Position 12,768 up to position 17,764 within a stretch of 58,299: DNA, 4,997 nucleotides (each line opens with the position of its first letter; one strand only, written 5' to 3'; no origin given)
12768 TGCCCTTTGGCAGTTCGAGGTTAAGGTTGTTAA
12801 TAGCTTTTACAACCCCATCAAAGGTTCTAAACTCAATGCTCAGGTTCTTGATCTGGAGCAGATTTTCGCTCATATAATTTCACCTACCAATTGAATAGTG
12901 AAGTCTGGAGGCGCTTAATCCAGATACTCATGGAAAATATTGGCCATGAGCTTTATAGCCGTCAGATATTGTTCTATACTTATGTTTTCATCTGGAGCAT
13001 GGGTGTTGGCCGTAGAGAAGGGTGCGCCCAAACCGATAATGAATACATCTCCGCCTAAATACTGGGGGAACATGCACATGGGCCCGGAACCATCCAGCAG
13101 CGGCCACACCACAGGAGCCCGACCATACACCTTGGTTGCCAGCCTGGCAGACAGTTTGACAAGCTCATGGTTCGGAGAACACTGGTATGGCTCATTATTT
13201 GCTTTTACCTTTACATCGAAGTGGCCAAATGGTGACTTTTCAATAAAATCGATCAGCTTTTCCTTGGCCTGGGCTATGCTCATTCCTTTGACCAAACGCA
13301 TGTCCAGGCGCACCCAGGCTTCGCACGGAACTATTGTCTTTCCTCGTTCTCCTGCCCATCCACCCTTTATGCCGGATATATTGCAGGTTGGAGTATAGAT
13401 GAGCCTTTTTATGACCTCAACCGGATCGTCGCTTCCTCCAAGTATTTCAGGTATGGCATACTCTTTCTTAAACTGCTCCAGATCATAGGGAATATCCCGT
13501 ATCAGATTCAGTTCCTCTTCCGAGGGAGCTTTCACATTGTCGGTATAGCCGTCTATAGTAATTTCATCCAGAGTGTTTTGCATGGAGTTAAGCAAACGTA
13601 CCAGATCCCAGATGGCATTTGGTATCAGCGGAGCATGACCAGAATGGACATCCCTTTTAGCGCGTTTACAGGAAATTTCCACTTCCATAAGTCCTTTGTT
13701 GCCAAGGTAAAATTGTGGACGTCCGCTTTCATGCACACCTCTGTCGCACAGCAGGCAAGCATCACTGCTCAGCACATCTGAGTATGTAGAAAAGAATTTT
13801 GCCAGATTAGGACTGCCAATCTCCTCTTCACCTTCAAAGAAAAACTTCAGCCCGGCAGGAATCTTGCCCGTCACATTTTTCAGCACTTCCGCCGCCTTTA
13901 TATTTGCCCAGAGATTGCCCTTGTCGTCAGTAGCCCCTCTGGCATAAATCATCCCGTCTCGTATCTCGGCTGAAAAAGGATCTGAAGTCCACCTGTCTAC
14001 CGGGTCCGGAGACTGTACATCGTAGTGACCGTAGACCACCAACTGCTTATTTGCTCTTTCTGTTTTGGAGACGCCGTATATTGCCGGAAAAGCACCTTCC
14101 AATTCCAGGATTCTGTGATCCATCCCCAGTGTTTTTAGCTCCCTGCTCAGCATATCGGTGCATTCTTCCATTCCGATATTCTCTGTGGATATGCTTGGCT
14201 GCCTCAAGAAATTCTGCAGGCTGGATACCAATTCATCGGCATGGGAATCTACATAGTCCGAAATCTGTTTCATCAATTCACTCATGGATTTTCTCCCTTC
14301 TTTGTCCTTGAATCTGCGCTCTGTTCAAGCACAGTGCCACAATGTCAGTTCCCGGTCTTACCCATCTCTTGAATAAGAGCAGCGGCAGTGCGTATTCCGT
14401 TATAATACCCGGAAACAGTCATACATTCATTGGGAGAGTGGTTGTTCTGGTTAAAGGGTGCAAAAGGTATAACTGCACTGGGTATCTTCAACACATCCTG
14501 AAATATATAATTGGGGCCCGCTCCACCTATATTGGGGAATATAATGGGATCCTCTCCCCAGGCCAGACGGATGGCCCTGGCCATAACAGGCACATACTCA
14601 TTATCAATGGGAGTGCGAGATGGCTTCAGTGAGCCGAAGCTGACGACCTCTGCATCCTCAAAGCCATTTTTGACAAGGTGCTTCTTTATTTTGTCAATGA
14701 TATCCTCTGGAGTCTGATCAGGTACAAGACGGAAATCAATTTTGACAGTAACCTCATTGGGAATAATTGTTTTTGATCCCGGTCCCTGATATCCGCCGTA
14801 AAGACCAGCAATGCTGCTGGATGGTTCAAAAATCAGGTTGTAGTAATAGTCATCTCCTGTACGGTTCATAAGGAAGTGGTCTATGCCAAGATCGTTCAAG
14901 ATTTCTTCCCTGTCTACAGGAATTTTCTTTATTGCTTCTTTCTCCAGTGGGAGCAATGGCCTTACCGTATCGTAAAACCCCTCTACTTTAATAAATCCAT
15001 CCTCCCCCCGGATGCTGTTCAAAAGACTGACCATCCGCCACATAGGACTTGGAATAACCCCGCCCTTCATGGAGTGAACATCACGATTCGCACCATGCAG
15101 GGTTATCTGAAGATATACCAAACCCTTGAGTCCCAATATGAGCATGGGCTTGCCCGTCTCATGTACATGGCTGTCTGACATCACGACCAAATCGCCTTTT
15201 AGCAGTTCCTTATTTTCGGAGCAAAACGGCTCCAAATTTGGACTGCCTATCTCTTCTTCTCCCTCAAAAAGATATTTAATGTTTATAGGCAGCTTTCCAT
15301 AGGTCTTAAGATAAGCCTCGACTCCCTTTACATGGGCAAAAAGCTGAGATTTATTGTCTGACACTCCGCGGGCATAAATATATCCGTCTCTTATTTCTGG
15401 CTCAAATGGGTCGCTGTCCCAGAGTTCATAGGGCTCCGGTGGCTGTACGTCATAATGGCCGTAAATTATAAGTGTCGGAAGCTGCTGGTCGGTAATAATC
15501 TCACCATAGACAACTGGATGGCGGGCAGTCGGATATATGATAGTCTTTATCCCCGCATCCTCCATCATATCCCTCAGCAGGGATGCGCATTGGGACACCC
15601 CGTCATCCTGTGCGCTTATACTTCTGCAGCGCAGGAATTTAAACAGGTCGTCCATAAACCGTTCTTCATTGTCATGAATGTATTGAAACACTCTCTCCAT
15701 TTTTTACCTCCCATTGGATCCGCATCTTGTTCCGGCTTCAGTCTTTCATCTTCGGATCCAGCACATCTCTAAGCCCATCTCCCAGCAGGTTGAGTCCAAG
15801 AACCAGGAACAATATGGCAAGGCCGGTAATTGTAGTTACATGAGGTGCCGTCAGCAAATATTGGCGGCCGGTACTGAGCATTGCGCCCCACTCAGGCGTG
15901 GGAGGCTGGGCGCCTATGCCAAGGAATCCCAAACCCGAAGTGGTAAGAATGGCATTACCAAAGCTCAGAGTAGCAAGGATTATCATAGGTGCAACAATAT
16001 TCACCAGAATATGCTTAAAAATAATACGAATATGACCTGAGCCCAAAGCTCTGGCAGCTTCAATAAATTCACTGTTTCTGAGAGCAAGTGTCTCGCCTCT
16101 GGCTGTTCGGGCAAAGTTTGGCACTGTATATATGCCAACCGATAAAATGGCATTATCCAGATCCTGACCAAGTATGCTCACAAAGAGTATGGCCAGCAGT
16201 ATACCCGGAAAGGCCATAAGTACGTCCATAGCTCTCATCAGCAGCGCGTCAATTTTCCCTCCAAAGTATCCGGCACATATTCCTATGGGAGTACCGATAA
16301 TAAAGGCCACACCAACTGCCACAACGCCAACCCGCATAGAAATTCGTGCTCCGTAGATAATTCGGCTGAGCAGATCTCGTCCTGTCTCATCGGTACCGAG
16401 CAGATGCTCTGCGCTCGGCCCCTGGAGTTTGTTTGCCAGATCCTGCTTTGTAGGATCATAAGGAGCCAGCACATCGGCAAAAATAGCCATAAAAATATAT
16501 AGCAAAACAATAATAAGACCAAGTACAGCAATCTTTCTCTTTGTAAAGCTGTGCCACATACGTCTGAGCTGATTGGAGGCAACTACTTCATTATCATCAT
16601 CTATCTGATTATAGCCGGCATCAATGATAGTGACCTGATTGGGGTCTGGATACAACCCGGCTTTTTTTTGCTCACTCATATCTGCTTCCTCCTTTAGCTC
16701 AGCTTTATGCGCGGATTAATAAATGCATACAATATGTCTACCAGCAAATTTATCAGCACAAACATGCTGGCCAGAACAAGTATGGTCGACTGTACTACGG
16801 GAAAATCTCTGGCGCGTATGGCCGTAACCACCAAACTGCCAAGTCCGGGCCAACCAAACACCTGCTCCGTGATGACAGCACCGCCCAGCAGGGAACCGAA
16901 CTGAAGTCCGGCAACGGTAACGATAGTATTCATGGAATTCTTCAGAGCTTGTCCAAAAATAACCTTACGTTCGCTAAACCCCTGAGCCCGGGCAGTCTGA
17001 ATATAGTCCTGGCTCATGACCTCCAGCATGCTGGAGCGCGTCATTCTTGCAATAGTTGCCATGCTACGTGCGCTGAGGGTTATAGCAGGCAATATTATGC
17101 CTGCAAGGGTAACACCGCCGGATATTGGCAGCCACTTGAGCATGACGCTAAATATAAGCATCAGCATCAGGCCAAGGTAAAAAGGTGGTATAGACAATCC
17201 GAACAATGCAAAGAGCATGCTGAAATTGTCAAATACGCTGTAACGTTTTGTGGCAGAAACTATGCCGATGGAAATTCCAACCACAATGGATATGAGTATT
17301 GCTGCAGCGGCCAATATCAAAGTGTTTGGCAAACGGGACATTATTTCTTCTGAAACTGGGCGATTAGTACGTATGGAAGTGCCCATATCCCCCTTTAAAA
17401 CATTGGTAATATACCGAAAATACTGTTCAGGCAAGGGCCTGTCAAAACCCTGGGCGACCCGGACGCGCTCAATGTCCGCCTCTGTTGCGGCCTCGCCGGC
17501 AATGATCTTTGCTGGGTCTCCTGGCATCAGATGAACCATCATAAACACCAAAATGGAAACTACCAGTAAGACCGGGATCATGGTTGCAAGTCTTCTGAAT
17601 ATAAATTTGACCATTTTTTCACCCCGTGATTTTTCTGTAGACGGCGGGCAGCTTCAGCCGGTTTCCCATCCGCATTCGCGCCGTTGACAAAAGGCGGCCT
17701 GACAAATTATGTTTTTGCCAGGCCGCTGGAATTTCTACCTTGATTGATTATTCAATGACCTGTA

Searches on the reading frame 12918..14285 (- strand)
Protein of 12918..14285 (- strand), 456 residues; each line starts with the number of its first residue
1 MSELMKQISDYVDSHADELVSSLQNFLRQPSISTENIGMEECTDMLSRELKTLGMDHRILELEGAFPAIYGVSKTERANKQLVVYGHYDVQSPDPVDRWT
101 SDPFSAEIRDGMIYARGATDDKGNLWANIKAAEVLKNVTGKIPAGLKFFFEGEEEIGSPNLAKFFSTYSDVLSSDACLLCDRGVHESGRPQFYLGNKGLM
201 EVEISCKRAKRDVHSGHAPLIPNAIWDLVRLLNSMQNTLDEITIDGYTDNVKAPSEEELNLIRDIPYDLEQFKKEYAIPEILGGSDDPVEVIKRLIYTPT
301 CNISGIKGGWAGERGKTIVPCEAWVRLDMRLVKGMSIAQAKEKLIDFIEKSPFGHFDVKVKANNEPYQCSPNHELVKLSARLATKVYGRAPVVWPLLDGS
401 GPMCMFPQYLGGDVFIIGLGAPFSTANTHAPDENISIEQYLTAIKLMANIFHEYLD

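Call 8: search_protein_families(library=pfam, proteins=[window:12918-14285:-], max_evalue=0.001)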
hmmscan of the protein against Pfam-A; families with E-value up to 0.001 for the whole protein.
window:12918-14285:- (456 aa): 2 families
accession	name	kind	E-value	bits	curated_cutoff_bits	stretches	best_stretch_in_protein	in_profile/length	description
PF01546.33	Peptidase_M20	-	9e-28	98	24.6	1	84-451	2-204/206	Peptidase family M20/M25/M40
PF07687.19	M20_dimer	-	7.6e-12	45.6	21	1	195-350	2-101/107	Peptidase dimerisation domain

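Call 9: search_protein_families(library=ncbifam, proteins=[window:12918-14285:-], max_evalue=0.01)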
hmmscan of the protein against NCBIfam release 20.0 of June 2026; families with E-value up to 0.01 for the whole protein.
window:12918-14285:- (456 aa): 44 families (the best 25 are shown)
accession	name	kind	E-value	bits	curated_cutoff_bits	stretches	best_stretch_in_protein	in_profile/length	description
NF005034.0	PRK06446.1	subfamily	2.2e-106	356.3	369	1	18-454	3-433/436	hypothetical protein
NF006053.0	PRK08201.1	equivalog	8.3e-83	278.8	441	1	5-454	2-453/458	dipeptidase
NF006579.0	PRK09104.1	subfamily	2.2e-74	251.1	327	1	4-451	5-459/465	hypothetical protein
NF005914.0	PRK07907.1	subfamily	1.4e-58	198.9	300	1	3-441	4-440/456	hypothetical protein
NF005478.0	PRK07079.1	subfamily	1e-40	140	330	1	19-453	19-453/469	hypothetical protein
NF006399.0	PRK08651.1-2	equivalog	9.9e-40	136.8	381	1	17-452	4-402/405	succinyl-diaminopimelate desuccinylase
TIGR01910.1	DapE-ArgE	subfamily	6.7e-34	117.7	217.6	2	20-245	1-222/373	ArgE/DapE family deacylase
NF006365.0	PRK08588.1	subfamily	3.1e-25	89.3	289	1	32-455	19-381/383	succinyl-diaminopimelate desuccinylase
NF009557.0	PRK13009.1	equivalog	5.4e-23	81.7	284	1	19-237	5-217/377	succinyl-diaminopimelate desuccinylase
NF006400.0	PRK08651.1-3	equivalog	3.5e-21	75.5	374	2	18-208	11-206/410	succinyl-diaminopimelate desuccinylase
NF010589.0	PRK13983.1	equivalog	1.1e-20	73.9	333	1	5-186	2-194/409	M20 family metallo-hydrolase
NF009555.0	PRK13004.1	equivalog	2.3e-19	69.6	321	1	5-454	3-395/399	YgeY family selenium metabolism-linked hydrolase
TIGR01246.1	dapE_proteo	equivalog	5.8e-19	68.3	361.8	1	23-137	5-114/370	succinyl-diaminopimelate desuccinylase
NF005710.0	PRK07522.1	subfamily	6e-19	68.5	412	1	44-250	33-231/391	acetylornithine deacetylase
TIGR01892.1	AcOrn-deacetyl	equivalog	1e-18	67.5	297.7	2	77-236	57-204/365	acetylornithine deacetylase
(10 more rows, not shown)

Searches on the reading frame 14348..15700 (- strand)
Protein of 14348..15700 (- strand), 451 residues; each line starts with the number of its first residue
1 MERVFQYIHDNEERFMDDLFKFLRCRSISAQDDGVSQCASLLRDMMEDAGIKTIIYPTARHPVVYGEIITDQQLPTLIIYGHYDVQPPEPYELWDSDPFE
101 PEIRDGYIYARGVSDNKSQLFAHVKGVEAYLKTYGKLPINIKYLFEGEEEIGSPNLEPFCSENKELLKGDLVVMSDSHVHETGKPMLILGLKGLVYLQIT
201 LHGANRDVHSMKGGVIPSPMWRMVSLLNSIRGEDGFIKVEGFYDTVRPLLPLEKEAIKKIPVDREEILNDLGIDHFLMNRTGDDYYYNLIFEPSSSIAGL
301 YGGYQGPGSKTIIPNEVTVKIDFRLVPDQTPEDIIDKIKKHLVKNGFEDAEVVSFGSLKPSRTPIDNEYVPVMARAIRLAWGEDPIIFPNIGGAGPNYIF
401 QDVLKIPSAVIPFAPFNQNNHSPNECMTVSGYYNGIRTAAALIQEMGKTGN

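Call 8: search_protein_families(library=pfam, proteins=[window:14348-15700:-], max_evalue=0.001)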
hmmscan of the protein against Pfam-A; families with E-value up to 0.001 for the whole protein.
window:14348-15700:- (451 aa): 2 families
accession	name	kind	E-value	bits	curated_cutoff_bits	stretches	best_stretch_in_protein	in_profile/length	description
PF01546.33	Peptidase_M20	-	1.2e-27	97.6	24.6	1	78-444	1-205/206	Peptidase family M20/M25/M40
PF07687.19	M20_dimer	-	2.4e-13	50.4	21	1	190-346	2-103/107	Peptidase dimerisation domain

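Call 9: search_protein_families(library=ncbifam, proteins=[window:14348-15700:-], max_evalue=0.01)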
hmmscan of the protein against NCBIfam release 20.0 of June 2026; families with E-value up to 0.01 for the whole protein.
window:14348-15700:- (451 aa): 41 families (the best 25 are shown)
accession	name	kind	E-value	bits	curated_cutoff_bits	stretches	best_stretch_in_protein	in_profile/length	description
NF005034.0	PRK06446.1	subfamily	1.7e-122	409.3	369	1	15-446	4-433/436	hypothetical protein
NF006053.0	PRK08201.1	equivalog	1.1e-111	374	441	1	3-446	4-453/458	dipeptidase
NF006579.0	PRK09104.1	subfamily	7.1e-93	312.1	327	1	2-447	7-463/465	hypothetical protein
NF005914.0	PRK07907.1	subfamily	4.2e-63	213.8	300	1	3-448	8-455/456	hypothetical protein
NF005478.0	PRK07079.1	subfamily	1.5e-55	189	330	1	11-450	15-458/469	hypothetical protein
NF006399.0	PRK08651.1-2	equivalog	9.7e-31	107.2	381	2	14-210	5-193/405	succinyl-diaminopimelate desuccinylase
NF010589.0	PRK13983.1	equivalog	3e-28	98.9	333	2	2-204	3-215/409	M20 family metallo-hydrolase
NF009557.0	PRK13009.1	equivalog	2.1e-26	93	284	2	21-152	11-141/377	succinyl-diaminopimelate desuccinylase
TIGR01910.1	DapE-ArgE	subfamily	1.3e-24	87.2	217.6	2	22-205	7-189/373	ArgE/DapE family deacylase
TIGR01246.1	dapE_proteo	equivalog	1.1e-22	80.5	361.8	2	21-150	7-131/370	succinyl-diaminopimelate desuccinylase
NF006400.0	PRK08651.1-3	equivalog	2.2e-21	76.1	374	2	71-204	80-207/410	succinyl-diaminopimelate desuccinylase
NF006596.0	PRK09133.1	subfamily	1.3e-16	60.2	349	2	70-186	99-216/474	hypothetical protein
NF005710.0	PRK07522.1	subfamily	5.5e-16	58.7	412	1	40-210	33-196/391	acetylornithine deacetylase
NF005913.0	PRK07906.1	subfamily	4e-15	55.4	382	1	18-153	23-159/442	hypothetical protein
NF009555.0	PRK13004.1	equivalog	3e-14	52.7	321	1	8-230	6-217/399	YgeY family selenium metabolism-linked hydrolase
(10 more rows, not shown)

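Call 70: search_solved_structures(query=window:14348-15700:-, max_evalue=1e-20)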
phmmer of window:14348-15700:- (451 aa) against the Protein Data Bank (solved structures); distinct sequences matched with E-value up to 1e-20: 6.
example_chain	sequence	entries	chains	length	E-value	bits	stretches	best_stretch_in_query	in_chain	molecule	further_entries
4mmo_A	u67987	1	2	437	8.1e-87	295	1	18-439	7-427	Sso-CP2 metallo-carboxypetidase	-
2pok_A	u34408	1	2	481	1.5e-63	218.3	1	13-444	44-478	Peptidase, M20/M25/M40 family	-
2zof_A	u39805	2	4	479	7.9e-56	192.9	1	2-448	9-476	Cytosolic non-specific dipeptidase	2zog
3dlj_A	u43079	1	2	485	3.9e-54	187.3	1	61-447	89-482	Beta-Ala-His dipeptidase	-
4ruh_A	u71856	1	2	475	1.1e-53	185.8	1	3-447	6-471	Cytosolic non-specific dipeptidase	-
4g1p_A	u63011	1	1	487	1.1e-49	172.6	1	47-445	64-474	Cys-Gly metallodipeptidase DUG1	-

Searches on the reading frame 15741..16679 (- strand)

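Call 8: search_protein_families(library=pfam, proteins=[window:15741-16679:-], max_evalue=0.001)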
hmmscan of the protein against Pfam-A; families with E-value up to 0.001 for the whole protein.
window:15741-16679:- (313 aa): 2 families
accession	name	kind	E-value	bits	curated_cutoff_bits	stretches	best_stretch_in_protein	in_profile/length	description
PF00528.27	BPD_transp_1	-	2.8e-32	112.4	26.4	1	129-312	1-183/184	Binding-protein-dependent transport system inner membrane component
PF12911.12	OppC_N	-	7.4e-17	61.4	23.9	1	37-88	2-53/53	N-terminal TM domain of oligopeptide transport permease C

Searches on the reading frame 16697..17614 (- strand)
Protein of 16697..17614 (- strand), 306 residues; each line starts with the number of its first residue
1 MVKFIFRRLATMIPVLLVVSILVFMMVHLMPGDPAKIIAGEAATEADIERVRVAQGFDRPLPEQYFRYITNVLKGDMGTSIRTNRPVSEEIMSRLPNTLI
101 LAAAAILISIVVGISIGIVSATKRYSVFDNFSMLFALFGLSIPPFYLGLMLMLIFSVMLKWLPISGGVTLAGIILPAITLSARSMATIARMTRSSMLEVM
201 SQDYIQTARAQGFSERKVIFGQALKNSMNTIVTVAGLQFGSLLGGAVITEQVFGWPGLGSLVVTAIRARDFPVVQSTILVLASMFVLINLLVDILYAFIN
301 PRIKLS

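Call 8: search_protein_families(library=pfam, proteins=[window:16697-17614:-], max_evalue=0.001)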
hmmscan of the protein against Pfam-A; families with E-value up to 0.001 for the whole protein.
window:16697-17614:- (306 aa): 2 families
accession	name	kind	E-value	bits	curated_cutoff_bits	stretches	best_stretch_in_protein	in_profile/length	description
PF00528.27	BPD_transp_1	-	2.3e-39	135.5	26.4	1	113-304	1-183/184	Binding-protein-dependent transport system inner membrane component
PF19300.4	BPD_transp_1_N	-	6e-19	68.8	23.8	1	1-102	1-114/114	Binding-prot-dependent transport system membrane comp, N-term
